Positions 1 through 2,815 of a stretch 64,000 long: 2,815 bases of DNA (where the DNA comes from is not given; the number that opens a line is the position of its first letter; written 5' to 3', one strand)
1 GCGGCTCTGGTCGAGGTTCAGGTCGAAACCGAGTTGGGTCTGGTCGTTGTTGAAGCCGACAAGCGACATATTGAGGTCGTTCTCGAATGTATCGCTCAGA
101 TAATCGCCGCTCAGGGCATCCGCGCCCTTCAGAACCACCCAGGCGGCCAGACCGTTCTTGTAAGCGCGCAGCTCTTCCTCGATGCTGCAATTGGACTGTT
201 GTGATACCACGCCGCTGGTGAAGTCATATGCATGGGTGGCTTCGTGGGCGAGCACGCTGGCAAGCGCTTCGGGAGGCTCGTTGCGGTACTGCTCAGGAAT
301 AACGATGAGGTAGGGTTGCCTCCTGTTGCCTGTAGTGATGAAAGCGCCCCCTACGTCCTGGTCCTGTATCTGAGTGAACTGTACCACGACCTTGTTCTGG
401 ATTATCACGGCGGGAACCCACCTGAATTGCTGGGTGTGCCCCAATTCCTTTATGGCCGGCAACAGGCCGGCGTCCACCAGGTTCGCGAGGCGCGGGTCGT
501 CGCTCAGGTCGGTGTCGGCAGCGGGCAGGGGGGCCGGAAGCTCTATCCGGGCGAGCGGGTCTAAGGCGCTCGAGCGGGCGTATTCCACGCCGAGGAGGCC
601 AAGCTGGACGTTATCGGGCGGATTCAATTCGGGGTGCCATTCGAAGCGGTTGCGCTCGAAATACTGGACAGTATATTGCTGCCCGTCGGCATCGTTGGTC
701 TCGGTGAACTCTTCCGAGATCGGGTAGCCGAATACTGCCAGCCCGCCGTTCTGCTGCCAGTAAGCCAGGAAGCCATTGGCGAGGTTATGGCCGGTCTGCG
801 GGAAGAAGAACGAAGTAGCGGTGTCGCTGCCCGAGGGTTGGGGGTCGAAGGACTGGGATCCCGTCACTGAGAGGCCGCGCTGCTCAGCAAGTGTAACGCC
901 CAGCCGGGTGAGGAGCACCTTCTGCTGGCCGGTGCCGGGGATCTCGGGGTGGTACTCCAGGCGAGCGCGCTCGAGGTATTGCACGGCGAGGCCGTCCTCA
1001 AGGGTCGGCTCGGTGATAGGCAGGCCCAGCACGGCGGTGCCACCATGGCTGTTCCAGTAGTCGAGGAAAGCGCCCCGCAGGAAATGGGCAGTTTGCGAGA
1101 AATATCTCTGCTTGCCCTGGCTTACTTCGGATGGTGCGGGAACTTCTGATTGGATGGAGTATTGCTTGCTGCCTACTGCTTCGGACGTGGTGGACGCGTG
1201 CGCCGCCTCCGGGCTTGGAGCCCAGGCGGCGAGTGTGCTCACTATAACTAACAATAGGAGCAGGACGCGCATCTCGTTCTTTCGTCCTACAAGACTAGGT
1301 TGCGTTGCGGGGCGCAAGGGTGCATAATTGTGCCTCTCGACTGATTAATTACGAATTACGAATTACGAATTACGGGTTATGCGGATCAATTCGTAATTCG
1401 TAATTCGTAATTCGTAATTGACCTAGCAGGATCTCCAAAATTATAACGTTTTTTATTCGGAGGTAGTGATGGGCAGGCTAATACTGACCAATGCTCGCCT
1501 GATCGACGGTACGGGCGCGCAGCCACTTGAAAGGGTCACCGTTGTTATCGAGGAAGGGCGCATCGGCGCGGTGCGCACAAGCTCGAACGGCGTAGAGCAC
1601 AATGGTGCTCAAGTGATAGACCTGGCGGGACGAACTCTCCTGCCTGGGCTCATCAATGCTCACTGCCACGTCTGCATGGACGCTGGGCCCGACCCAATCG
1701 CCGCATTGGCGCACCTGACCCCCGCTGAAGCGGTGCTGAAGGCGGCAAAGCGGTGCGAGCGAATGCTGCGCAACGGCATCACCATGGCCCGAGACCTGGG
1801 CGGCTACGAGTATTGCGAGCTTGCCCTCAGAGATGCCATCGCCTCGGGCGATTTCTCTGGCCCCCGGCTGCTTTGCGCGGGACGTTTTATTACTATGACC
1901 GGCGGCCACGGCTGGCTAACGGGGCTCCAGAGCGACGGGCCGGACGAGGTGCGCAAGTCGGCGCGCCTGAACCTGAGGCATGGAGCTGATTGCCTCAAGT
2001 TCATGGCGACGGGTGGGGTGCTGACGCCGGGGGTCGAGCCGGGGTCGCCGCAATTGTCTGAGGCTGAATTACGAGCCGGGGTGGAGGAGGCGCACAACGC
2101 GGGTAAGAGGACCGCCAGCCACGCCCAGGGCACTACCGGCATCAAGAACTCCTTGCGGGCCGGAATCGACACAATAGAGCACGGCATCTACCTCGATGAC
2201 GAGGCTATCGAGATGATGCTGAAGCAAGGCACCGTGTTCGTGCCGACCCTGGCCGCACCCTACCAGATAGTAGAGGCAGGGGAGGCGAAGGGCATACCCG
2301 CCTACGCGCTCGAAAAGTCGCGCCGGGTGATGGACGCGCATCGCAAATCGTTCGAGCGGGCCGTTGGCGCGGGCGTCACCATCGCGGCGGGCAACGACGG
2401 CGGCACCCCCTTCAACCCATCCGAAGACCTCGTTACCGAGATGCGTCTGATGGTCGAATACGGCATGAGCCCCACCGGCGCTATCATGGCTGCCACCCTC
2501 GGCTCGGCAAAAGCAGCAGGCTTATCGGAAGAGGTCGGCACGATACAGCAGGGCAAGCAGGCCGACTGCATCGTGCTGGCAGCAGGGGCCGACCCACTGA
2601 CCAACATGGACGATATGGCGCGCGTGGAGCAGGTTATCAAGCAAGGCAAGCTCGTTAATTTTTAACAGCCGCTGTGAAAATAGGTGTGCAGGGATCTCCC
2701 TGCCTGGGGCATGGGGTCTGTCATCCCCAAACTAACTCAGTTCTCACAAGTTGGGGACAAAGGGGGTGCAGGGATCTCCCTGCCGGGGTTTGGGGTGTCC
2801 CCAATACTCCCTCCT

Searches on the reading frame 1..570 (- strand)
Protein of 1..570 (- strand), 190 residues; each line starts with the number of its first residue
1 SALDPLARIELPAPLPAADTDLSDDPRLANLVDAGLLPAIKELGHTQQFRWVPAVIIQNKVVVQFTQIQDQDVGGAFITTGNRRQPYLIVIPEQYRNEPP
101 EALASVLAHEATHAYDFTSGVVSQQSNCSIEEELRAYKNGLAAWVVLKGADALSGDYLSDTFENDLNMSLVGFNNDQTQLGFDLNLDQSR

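Call 39: search_protein_families(library=pfam, proteins=[window:1-570:-], max_evalue=0.1)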
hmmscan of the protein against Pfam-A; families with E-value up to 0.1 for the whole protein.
window:1-570:- (190 aa): 3 families
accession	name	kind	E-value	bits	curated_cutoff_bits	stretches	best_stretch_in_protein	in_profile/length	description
PF14891.12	Peptidase_M91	-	0.003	18.4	25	1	95-128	87-117/176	Effector protein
PF10263.15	SprT-like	-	0.017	15.4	25.6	1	87-118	44-76/108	SprT-like family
PF20573.4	DUF6782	-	0.046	13.4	27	0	97-136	84-122/241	Putative metallopeptidase family (DUF6782)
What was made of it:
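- Checked: The HExxH domain of g1 has only sub-threshold metallopeptidase hits (call 39).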

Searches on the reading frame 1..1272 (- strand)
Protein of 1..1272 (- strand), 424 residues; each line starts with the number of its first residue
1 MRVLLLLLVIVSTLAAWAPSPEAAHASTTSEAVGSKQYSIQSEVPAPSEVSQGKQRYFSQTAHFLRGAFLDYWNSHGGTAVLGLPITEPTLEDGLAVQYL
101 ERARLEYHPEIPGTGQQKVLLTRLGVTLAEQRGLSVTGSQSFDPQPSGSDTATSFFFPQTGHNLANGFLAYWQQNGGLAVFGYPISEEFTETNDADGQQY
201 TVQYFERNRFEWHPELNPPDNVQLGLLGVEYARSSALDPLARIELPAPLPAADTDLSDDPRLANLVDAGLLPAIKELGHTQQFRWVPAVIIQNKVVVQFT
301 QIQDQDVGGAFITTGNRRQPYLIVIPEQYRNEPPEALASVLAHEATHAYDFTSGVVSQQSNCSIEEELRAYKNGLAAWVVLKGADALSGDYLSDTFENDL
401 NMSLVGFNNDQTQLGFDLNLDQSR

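Call 11: search_protein_families(library=ncbifam, proteins=[window:1-1272:-], max_evalue=1)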
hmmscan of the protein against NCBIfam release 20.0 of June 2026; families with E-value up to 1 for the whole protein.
window:1-1272:- (424 aa): 0 families
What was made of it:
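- Tried and rejected: NCBIfam gave nothing for the module (call 11).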

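Call 39: search_protein_families(library=pfam, proteins=[window:1-1272:-], max_evalue=0.1)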
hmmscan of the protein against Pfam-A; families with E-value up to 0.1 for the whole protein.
window:1-1272:- (424 aa): 3 families
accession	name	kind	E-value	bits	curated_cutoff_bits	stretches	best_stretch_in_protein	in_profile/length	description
PF08310.17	LGFP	-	0.0014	19.4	22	0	59-79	29-51/53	LGFP repeat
PF14891.12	Peptidase_M91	-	0.0095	16.7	25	1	330-361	88-116/176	Effector protein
PF10263.15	SprT-like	-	0.077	13.3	25.6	0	321-352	44-76/108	SprT-like family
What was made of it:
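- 574..1110 (-): g1 module: units 883-1110 and 574-810. Pfam LGFP 19.4 bits (call 39).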

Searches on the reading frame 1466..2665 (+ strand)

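Call 70: search_protein_families(library=pfam, proteins=[window:1466-2665:+], max_evalue=0.00001)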
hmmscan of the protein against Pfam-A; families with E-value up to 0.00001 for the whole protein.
window:1466-2665:+ (399 aa): 2 families
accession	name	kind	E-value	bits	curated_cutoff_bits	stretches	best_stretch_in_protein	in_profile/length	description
PF01979.26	Amidohydro_1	-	1.4e-49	169.7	25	1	57-397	1-345/345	Amidohydrolase family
PF07969.17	Amidohydro_3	-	1.4e-16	61.5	29.7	1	192-397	254-471/472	Amidohydrolase family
